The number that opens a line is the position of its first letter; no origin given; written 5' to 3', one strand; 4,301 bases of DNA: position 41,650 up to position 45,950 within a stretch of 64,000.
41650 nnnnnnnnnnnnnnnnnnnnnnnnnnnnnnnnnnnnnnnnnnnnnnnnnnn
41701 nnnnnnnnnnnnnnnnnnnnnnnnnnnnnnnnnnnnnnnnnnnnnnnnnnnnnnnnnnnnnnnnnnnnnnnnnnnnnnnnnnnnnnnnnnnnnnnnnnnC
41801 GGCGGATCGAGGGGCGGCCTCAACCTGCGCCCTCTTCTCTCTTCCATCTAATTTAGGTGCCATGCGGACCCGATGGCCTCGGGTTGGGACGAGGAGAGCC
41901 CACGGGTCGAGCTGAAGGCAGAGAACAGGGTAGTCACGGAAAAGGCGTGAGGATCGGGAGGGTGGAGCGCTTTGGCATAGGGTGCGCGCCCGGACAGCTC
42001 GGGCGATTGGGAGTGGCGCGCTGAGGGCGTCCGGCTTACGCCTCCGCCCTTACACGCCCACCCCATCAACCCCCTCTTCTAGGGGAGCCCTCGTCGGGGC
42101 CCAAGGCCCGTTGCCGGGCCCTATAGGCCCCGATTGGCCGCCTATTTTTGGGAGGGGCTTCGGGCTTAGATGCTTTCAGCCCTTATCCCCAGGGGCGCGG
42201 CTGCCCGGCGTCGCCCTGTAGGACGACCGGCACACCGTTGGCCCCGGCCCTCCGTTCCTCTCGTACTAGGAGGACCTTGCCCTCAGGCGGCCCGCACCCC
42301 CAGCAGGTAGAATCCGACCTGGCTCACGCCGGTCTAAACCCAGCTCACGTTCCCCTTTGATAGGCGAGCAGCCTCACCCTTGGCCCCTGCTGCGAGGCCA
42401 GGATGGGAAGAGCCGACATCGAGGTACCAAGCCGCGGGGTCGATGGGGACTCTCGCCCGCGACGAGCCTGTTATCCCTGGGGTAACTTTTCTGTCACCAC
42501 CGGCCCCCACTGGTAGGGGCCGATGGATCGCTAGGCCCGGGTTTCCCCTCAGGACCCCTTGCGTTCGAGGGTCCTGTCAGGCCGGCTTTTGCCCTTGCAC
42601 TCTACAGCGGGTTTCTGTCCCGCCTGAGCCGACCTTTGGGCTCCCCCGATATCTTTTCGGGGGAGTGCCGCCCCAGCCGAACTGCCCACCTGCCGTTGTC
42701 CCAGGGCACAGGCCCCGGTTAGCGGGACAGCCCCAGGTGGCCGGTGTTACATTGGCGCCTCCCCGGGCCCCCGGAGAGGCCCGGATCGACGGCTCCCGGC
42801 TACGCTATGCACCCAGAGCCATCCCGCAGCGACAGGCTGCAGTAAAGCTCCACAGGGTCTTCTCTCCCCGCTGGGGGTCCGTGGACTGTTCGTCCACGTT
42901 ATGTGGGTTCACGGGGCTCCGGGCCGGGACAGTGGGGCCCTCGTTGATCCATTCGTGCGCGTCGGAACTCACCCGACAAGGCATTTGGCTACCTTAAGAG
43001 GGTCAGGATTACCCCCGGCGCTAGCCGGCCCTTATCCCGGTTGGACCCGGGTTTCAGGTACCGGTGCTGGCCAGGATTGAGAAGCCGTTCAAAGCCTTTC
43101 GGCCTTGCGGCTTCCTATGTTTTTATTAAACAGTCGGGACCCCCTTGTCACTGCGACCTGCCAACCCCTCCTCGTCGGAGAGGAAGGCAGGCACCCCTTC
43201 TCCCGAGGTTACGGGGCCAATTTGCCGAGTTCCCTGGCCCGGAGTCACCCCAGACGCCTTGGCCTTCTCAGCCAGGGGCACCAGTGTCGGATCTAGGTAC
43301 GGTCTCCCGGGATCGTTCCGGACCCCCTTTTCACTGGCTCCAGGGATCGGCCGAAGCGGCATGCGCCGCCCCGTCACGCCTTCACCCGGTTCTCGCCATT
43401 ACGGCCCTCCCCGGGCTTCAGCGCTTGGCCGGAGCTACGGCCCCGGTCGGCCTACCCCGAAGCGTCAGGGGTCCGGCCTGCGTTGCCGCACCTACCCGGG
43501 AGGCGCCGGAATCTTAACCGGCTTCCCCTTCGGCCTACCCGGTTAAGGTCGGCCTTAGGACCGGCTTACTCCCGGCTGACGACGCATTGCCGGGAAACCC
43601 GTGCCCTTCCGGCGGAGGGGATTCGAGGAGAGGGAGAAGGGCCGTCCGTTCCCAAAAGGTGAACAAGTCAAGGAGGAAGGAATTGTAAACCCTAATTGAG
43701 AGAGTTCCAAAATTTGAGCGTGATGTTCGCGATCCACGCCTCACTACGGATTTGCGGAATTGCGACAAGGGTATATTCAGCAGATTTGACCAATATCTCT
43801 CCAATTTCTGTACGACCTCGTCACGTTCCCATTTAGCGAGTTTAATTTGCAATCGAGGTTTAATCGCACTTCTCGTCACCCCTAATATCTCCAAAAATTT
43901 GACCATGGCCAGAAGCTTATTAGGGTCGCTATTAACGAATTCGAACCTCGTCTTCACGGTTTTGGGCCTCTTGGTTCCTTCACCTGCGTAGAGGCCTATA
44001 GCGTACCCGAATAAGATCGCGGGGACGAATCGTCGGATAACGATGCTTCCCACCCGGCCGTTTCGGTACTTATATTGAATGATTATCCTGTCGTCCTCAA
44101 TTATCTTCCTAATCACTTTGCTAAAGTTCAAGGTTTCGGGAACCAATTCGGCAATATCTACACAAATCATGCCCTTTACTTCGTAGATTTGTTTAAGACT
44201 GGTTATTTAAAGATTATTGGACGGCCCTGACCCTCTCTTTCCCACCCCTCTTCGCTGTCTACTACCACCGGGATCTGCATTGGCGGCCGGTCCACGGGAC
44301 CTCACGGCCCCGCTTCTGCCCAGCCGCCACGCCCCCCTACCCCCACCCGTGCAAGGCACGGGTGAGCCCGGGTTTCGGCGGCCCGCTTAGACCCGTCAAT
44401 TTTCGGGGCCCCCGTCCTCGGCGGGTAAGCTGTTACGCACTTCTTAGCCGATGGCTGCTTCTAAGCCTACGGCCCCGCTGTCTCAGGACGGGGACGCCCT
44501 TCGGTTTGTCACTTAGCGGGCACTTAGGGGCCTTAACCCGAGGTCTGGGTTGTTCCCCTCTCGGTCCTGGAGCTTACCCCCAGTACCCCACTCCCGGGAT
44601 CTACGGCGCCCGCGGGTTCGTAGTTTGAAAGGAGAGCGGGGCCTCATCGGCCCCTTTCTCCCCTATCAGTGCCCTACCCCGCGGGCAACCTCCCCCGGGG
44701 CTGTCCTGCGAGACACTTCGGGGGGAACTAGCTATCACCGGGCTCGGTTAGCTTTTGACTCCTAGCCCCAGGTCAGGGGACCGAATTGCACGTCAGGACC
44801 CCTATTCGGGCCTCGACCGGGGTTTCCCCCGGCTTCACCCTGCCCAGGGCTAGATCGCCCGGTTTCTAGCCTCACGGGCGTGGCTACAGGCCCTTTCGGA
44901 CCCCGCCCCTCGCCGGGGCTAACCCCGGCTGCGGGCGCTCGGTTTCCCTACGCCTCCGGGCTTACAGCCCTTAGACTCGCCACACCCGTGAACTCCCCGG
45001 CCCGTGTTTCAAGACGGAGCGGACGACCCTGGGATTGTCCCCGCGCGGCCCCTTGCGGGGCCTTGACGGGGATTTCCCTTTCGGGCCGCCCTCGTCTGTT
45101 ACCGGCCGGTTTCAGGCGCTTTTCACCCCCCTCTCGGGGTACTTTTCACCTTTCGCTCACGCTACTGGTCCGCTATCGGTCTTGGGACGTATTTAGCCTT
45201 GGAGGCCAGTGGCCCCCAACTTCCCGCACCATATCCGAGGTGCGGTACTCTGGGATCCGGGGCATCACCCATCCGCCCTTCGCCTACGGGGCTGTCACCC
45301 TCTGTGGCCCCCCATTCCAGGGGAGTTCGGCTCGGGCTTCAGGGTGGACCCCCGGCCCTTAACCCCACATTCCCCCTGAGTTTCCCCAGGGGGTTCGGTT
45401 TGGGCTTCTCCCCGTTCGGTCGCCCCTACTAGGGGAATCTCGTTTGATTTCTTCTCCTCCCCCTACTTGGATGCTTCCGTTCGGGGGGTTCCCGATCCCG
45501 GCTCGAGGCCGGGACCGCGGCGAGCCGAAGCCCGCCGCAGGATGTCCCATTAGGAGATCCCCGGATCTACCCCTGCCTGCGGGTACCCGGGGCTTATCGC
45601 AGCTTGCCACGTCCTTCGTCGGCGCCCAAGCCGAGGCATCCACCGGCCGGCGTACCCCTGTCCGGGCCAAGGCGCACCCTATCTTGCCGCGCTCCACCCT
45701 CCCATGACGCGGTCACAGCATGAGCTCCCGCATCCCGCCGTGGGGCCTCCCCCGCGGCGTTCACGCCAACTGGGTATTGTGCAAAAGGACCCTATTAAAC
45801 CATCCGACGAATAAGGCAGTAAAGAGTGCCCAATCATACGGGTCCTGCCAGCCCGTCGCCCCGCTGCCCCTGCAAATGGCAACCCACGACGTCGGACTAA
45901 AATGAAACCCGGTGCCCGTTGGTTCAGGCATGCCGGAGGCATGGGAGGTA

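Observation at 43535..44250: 23S rRNA gene interrupted by a homing-endonuclease intron at a non-classical (domain III) site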

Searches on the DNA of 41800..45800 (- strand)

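Call 4: search_rna_families(source=window, start=41800, end=45800, threshold=gathering, show_alignments=1)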
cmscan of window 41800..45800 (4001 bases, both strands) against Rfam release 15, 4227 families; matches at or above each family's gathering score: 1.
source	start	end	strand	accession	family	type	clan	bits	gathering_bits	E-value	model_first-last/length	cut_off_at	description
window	41987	45668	-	RF02540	LSU_rRNA_archaea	Gene; rRNA;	CL00112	2638.3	50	0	1-2987/2987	no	Archaeal large subunit ribosomal RNA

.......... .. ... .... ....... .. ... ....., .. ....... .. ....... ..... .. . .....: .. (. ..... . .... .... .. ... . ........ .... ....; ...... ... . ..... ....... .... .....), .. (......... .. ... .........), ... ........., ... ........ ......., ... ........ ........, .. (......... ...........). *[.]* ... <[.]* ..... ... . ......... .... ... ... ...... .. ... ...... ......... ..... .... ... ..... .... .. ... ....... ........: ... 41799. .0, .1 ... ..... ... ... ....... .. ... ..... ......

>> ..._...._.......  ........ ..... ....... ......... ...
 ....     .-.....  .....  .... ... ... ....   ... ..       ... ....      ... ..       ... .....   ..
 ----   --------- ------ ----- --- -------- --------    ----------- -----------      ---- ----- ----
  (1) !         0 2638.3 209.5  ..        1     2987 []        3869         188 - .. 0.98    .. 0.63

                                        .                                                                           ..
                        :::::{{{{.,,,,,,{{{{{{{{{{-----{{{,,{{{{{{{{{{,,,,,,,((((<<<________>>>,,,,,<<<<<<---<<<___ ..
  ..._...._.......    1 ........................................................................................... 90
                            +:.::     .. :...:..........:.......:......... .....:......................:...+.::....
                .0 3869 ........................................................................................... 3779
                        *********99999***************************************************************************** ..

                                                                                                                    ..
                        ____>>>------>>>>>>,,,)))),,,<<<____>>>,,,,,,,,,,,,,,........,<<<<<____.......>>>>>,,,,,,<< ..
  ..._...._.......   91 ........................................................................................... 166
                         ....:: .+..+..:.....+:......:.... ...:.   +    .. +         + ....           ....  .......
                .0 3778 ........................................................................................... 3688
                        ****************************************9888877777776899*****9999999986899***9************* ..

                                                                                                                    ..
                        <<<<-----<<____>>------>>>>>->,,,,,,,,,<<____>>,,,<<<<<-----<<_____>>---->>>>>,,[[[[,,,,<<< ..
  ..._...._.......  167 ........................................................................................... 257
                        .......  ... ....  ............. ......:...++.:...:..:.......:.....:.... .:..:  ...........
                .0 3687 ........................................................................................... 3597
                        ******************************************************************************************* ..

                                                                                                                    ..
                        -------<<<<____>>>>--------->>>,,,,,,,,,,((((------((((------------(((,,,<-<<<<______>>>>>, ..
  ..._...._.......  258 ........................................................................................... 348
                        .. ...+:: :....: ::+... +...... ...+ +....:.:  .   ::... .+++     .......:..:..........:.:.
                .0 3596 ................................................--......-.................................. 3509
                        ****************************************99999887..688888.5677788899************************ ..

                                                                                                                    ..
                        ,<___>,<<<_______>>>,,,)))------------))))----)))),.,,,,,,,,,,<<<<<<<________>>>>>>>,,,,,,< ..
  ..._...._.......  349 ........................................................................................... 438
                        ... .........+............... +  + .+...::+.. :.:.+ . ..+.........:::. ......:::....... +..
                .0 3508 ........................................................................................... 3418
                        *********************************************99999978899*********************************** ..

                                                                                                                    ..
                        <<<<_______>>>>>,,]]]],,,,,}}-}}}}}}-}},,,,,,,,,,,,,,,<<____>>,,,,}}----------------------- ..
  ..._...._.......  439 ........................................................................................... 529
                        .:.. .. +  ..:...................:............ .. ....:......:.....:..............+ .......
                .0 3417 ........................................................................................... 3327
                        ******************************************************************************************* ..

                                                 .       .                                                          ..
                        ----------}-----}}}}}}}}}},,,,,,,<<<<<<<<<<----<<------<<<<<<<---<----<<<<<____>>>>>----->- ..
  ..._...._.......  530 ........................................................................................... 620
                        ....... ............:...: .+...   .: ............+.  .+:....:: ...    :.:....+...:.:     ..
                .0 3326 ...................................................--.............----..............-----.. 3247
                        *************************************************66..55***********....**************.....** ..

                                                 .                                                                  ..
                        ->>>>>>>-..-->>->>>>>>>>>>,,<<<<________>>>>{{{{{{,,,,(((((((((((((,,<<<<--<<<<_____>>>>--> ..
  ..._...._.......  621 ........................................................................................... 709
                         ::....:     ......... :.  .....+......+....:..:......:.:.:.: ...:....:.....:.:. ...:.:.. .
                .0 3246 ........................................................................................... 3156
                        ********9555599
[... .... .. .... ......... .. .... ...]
